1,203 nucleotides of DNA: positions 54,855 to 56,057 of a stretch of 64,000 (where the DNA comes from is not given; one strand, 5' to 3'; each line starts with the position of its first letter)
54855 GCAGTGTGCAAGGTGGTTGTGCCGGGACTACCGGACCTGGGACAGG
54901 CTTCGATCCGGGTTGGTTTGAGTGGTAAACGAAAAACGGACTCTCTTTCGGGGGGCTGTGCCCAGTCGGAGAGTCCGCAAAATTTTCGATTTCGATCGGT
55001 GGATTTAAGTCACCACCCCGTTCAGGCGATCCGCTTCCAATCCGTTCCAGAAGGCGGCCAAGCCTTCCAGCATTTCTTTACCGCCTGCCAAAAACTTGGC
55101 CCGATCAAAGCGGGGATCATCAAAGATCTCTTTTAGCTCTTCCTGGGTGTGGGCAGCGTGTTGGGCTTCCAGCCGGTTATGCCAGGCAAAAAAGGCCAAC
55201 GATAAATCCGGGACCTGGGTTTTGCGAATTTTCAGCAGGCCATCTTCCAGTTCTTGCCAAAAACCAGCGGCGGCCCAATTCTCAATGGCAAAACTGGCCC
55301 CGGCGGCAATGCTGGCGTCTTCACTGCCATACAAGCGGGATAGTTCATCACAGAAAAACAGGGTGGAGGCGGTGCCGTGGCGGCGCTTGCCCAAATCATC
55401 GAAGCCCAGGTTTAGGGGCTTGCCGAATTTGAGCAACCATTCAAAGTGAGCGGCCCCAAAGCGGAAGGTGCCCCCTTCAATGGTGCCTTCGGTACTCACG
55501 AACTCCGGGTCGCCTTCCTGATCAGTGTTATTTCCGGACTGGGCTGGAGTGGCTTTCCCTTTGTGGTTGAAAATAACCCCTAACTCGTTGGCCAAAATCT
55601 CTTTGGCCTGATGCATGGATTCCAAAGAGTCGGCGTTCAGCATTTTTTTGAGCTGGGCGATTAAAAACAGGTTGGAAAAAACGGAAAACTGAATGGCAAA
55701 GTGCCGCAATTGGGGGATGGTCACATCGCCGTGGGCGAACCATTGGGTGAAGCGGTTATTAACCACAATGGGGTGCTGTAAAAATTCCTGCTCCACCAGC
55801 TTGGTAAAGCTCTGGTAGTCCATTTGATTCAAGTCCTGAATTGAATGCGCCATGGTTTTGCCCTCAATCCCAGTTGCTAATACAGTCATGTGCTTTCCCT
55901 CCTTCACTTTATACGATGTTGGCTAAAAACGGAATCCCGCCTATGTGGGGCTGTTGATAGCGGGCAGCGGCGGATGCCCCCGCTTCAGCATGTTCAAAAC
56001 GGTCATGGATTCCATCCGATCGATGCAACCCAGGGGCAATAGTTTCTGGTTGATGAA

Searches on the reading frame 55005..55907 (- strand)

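Call 59: search_protein_families(library=pfam, proteins=[window:55005-55907:-], max_evalue=0.00001)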
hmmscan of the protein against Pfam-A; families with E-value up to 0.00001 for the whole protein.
window:55005-55907:- (300 aa): 0 families

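Call 71: search_protein_families(library=pfam, proteins=[window:55005-55907:-], max_evalue=1)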
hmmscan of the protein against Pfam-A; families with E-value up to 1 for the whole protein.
window:55005-55907:- (300 aa): 1 family
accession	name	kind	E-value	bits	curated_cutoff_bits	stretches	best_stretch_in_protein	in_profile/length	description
PF14518.11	Haem_oxygenas_2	-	0.0048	17.2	28.9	1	144-272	40-165/177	Iron-containing redox enzyme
